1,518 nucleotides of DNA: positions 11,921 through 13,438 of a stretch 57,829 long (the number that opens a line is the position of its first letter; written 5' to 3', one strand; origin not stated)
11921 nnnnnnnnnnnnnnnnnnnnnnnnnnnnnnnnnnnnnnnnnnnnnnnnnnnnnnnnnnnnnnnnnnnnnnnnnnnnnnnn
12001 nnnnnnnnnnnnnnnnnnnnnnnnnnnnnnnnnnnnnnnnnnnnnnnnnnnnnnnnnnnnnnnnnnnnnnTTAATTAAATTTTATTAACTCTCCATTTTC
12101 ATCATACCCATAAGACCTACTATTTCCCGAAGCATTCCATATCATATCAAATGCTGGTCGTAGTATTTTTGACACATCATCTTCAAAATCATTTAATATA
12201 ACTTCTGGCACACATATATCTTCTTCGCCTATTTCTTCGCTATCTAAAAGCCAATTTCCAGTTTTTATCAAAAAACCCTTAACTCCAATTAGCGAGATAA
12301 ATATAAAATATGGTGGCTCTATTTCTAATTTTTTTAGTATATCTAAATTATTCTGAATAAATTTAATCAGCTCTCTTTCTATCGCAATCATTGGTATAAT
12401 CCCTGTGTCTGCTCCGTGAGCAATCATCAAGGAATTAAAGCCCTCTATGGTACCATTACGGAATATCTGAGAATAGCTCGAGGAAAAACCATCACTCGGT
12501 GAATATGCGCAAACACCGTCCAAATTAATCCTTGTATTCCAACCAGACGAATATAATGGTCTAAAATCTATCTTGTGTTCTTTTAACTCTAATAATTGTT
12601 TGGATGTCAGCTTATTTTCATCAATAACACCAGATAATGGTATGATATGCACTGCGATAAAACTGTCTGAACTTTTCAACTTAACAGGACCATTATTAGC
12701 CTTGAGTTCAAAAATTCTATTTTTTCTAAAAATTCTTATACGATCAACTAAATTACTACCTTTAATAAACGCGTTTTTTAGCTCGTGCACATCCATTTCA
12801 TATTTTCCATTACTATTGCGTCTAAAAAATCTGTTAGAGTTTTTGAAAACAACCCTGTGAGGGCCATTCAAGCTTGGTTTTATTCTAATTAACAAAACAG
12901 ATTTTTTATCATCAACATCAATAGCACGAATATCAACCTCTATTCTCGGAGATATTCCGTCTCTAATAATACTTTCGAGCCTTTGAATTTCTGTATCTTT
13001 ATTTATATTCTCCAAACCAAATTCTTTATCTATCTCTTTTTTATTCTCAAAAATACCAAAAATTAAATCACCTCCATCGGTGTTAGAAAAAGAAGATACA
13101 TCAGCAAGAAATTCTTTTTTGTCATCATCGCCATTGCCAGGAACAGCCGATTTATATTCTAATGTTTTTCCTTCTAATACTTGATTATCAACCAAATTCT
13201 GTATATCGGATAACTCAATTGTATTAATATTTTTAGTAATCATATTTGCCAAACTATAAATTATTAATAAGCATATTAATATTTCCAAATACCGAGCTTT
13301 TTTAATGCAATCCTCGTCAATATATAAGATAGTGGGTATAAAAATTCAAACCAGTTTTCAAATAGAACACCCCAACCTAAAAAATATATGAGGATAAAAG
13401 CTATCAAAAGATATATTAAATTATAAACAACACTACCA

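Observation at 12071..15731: Five-gene translationally coupled operon (unknown, unknown, PIN-like, small TM, AlbA_2/Schlafen-like) carried by an integrative element: candidate undescribed defence/abortive-infection module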

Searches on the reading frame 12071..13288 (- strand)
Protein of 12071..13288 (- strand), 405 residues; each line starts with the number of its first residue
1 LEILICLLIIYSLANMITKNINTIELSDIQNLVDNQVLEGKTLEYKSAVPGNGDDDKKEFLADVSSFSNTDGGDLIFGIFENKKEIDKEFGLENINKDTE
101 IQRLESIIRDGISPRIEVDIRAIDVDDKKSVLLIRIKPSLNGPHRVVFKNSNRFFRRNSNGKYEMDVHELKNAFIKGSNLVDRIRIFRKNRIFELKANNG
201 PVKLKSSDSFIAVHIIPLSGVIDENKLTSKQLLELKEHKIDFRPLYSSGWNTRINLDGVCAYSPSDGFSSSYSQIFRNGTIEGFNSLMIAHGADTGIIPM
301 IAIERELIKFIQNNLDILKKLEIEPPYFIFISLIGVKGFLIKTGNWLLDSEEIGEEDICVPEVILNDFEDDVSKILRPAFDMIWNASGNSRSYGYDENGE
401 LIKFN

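Call 3: search_protein_families(library=pfam, proteins=[window:12071-13288:-], max_evalue=1)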
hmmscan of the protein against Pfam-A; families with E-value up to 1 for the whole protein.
window:12071-13288:- (405 aa): 2 families
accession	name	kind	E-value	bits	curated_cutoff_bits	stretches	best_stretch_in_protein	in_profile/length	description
PF04326.19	SLFN_AlbA_2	-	3.2e-18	66.8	25.3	1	39-165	1-117/118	Schlafen, AlbA_2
PF05593.20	RHS_repeat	-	0.28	12.1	22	1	384-402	11-29/38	RHS Repeat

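Call 4: search_protein_families(library=padloc, proteins=[window:12071-13288:-], max_evalue=1)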
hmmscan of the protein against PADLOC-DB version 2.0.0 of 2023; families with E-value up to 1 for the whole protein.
window:12071-13288:- (405 aa): 0 families

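Call 5: search_protein_families(library=ncbifam, proteins=[window:12071-13288:-], max_evalue=1)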
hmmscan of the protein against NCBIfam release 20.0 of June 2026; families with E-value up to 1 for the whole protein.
window:12071-13288:- (405 aa): 0 families

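Call 6: search_protein_families(library=phrogs, proteins=[window:12071-13288:-], max_evalue=1)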
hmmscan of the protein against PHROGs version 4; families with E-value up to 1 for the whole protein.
window:12071-13288:- (405 aa): 1 family
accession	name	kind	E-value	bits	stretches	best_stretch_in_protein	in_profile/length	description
phrog_12156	-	DNA, RNA and nucleotide metabolism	4.6e-11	43.1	1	34-172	13-146/485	DNA helicase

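Call 14: search_solved_structures(query=window:12071-13243:-, max_evalue=1)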
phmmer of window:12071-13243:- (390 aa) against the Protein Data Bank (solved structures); distinct sequences matched with E-value up to 1: 0.

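Call 98: search_dna_similar(query=window:12071-13243:-, collection=plasmids, mode=protein, max_evalue=0.001, max_rows=12)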
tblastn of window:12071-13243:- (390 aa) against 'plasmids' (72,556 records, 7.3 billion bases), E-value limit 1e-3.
Records with a match: 35; places in all: 37; records where one place covers at least 80% of the query: 20.
Best place of each record, by identity: <60% 35.
By first word of the organism name: Bacillus 14; Streptomyces 4; Paraburkholderia 3; Burkholderia 2; Rhizobium 2; Rubrobacter 2; Ralstonia 1; Acetobacter 1; Legionella 1; Paenibacillus 1; and 4 more.
By predicted mobility (MOB-suite, as given by PLSDB): non-mobilizable 28; conjugative 5; mobilizable 2.
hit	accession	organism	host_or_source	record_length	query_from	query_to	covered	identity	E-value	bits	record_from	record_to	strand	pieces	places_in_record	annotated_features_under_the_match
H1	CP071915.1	Ralstonia solanacearum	Pogostemon cablin,Single strain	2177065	6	385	97%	33.0%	1e-41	163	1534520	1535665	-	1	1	ATP-binding protein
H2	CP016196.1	Bacillus thuringiensis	organism,soil sample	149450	4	377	96%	32.4%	2e-41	163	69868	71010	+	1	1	hypothetical protein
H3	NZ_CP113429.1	Bacillus cereus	cell culture,petroleum sludge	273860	4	377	96%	32.4%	2e-41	162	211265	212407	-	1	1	ATP-binding protein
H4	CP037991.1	Bacillus mycoides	soil core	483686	4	382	97%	31.1%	1e-43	169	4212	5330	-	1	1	ATP-binding protein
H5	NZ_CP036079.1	Bacillus mycoides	cell culture,soil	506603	4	382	97%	31.1%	1e-43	169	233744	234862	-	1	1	ATP-binding protein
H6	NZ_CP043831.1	Bacillus sp. BS98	oyster,whole organism,intestinal tract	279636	4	377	96%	31.2%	2e-30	130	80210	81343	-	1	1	ATP-binding protein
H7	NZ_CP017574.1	Bacillus thuringiensis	whole organism,soil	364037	4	377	96%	31.0%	2e-33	139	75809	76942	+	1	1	ATP-binding protein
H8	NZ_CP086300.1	Burkholderia ambifaria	cell culture,agricultural soil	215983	43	385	88%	33.5%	3e-37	150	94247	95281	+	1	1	ATP-binding protein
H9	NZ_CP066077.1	Paraburkholderia ginsengisoli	-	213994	4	377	96%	30.4%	1e-38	154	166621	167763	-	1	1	ATP-binding protein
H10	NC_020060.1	Rhizobium tropici CIAT 899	Phaseolus vulgaris root nodule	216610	1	388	95%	30.3%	8e-34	170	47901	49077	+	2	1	hypothetical protein | ATP-binding protein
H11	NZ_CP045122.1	Rubrobacter marinus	single pure culture,marine sediment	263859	36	388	91%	31.7%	2e-35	145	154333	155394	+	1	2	tyrosine-type recombinase/integrase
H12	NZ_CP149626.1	Acetobacter sp. AC2005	whole organism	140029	1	379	97%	28.6%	1e-28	125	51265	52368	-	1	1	ATP-binding protein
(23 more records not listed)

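Call 99: search_dna_similar(query=window:12071-13243:-, collection=phages, mode=protein, max_evalue=0.001, max_rows=12)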
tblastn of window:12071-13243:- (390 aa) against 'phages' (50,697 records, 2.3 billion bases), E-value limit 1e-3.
No match.

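Call 100: get_annotated_region(hit=H3, flank=6000)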
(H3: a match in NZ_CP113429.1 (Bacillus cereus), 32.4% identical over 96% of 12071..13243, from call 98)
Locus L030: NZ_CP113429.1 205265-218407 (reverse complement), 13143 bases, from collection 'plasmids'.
description: Bacillus cereus strain NW6 plasmid unnamed1, complete sequence
organism: Bacillus cereus (NCBI taxid 1396)
taxonomy: Bacteria; Bacillota; Bacilli; Bacillales; Bacillaceae; Bacillus; Bacillus cereus
host: -; source: cell culture,petroleum sludge; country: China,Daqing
typing (MOB-suite, as given by PLSDB): non-mobilizable; replicon rep_cluster_125,rep_cluster_164
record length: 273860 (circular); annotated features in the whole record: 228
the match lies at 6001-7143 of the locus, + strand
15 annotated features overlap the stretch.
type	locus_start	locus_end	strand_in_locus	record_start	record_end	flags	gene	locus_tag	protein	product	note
CDS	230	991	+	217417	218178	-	-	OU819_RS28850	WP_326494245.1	hypothetical protein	-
CDS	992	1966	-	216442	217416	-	-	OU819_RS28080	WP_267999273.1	hypothetical protein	-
CDS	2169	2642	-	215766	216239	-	-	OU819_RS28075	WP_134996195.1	DUF5065 family protein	-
CDS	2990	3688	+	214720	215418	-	-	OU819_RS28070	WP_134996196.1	DUF1963 domain-containing protein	-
CDS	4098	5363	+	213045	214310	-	-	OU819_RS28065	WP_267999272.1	Y-family DNA polymerase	-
CDS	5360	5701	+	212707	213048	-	-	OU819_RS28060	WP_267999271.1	YolD-like family protein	-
CDS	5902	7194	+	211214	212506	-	-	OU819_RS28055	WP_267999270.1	ATP-binding protein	-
CDS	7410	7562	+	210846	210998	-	-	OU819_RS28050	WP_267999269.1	hypothetical protein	-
CDS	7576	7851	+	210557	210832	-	-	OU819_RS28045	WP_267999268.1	hypothetical protein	-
CDS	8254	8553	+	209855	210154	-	-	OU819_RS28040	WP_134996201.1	metalloregulator ArsR/SmtB family transcription factor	GO:0006355 - regulation of DNA-templated transcription [Evidence IEA]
CDS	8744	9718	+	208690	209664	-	-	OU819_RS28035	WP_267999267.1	hypothetical protein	-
CDS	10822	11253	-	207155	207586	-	-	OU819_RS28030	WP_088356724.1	hypothetical protein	-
CDS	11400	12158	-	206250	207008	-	-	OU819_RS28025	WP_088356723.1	hypothetical protein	-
CDS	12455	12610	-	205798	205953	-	-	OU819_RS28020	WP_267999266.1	hypothetical protein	-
CDS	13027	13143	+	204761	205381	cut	-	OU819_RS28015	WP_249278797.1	hypothetical protein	-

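Call 101: get_annotated_region(hit=H1, flank=6000)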
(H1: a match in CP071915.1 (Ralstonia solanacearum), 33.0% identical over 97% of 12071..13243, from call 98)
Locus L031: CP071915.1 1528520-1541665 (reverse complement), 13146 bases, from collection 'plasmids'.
description: Ralstonia solanacearum strain SY1 plasmid unnamed, complete sequence
organism: Ralstonia solanacearum (NCBI taxid 305)
taxonomy: Bacteria; Pseudomonadota; Betaproteobacteria; Burkholderiales; Burkholderiaceae; Ralstonia; Ralstonia solanacearum
host: -; source: Pogostemon cablin,Single strain; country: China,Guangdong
typing (MOB-suite, as given by PLSDB): non-mobilizable; replicon rep_cluster_2238; mating-pair formation MPF_T
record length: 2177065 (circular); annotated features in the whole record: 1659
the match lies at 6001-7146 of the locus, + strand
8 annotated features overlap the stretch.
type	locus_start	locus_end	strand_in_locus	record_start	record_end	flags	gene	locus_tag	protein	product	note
CDS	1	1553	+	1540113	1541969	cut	-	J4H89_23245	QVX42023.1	phospholipase D family protein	-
CDS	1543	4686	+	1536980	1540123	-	-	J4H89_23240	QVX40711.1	helicase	-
CDS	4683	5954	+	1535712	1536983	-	-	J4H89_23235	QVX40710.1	hypothetical protein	-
CDS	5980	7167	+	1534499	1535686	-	-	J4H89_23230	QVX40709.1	ATP-binding protein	-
CDS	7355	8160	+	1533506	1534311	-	-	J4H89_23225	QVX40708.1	IS5 family transposase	-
CDS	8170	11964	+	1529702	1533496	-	-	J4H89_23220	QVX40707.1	SIR2 family protein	-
CDS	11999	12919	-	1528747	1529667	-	-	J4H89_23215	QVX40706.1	hypothetical protein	-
CDS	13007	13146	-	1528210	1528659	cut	-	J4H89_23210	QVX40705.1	hypothetical protein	-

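Call 102: get_annotated_region(hit=H9, flank=6000)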
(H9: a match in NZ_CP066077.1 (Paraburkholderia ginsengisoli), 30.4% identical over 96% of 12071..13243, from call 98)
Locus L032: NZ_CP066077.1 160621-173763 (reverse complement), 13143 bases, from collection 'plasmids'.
description: Paraburkholderia ginsengisoli strain FDAARGOS_1049 plasmid unnamed, complete sequence
organism: Paraburkholderia ginsengisoli (NCBI taxid 311231)
taxonomy: Bacteria; Pseudomonadota; Betaproteobacteria; Burkholderiales; Burkholderiaceae; Paraburkholderia; Paraburkholderia ginsengisoli
host: -; source: -; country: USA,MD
typing (MOB-suite, as given by PLSDB): non-mobilizable
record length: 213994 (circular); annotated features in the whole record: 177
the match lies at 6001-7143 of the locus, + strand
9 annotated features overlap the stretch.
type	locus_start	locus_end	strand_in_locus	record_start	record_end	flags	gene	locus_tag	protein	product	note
CDS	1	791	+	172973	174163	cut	-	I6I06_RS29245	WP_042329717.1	tyrosine-type recombinase/integrase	GO:0015074 - DNA integration [Evidence IEA]; GO:0006310 - DNA recombination [Evidence IEA]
CDS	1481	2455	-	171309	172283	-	-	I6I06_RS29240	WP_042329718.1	ParB/RepB/Spo0J family partition protein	GO:0007059 - chromosome segregation [Evidence IEA]; GO:0000910 - cytokinesis [Evidence IEA]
CDS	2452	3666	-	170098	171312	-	-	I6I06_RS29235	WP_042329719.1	AAA family ATPase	-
CDS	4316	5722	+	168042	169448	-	-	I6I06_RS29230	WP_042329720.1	replication initiation protein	GO:0006270 - DNA replication initiation [Evidence IEA]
CDS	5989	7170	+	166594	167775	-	-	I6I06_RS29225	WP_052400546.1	ATP-binding protein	-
CDS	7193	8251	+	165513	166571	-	-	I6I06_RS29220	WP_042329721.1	TraB/GumN family protein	-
CDS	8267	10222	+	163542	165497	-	-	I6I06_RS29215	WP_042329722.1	phage integrase family protein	-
CDS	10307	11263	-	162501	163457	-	cysD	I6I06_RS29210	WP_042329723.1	sulfate adenylyltransferase subunit CysD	GO:0019419 - sulfate reduction [Evidence IEA]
CDS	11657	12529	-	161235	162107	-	-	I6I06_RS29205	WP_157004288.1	DMT family transporter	GO:0055085 - transmembrane transport [Evidence IEA]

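Call 106: find_related_loci(query=window:12071-13243:-, collection=viral_contigs, flank=6000)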
Query window:12071-13243:- (390 aa) in viral_contigs; peptide patterns used: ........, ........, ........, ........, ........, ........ (x = any residue, [..] = any of these).
38 stretches matched a pattern, but none encodes a relative of the query by tblastn (E <= 1e-3).

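Call 120: search_solved_structures(query=A7, max_evalue=10, show_alignments=2)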
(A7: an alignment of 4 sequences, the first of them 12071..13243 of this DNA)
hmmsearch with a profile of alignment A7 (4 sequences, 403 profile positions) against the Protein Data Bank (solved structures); distinct sequences matched with E-value up to 10: 20.
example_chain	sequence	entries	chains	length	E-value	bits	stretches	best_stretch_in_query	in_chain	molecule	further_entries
9ylu_A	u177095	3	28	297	7.5e-08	34.8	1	25-141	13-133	CbCash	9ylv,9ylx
7lrc_A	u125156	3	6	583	0.0012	20.9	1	30-78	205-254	Schlafen family member 12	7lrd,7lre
7eg0_B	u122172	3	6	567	0.0015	20.7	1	30-78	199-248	Schlafen family member 12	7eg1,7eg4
7cux_A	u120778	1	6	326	0.0015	20.6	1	44-76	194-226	Schlafen family member 5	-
7q3z_B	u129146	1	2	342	0.0017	20.5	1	44-76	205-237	Schlafen family member 5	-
6rr9_A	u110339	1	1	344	0.0018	20.4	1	44-76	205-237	Schlafen family member 5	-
9nyy_A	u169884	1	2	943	0.0031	19.7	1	29-99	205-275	Protein SLFN14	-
7ppj_A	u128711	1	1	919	0.0062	18.6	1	45-75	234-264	Schlafen family member 5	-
5yd0_A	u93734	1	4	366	0.0072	18.4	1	52-82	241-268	Schlafen 8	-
9jr9_A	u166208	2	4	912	0.014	17.5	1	29-99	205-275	Protein SLFN14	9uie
7fex_A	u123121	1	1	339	0.016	17.3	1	32-95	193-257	SLFN11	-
9jn9_A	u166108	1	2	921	0.09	14.8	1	31-99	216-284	Protein SLFN14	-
9qgv_A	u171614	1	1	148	0.14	14.2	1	227-320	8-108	Nicking endonuclease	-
8i9r_CQ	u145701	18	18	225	0.22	13.5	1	140-192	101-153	Ribosome biogenesis protein RLP24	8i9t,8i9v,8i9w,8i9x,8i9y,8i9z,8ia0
8fjg_A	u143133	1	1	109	0.3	13.1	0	355-383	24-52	H12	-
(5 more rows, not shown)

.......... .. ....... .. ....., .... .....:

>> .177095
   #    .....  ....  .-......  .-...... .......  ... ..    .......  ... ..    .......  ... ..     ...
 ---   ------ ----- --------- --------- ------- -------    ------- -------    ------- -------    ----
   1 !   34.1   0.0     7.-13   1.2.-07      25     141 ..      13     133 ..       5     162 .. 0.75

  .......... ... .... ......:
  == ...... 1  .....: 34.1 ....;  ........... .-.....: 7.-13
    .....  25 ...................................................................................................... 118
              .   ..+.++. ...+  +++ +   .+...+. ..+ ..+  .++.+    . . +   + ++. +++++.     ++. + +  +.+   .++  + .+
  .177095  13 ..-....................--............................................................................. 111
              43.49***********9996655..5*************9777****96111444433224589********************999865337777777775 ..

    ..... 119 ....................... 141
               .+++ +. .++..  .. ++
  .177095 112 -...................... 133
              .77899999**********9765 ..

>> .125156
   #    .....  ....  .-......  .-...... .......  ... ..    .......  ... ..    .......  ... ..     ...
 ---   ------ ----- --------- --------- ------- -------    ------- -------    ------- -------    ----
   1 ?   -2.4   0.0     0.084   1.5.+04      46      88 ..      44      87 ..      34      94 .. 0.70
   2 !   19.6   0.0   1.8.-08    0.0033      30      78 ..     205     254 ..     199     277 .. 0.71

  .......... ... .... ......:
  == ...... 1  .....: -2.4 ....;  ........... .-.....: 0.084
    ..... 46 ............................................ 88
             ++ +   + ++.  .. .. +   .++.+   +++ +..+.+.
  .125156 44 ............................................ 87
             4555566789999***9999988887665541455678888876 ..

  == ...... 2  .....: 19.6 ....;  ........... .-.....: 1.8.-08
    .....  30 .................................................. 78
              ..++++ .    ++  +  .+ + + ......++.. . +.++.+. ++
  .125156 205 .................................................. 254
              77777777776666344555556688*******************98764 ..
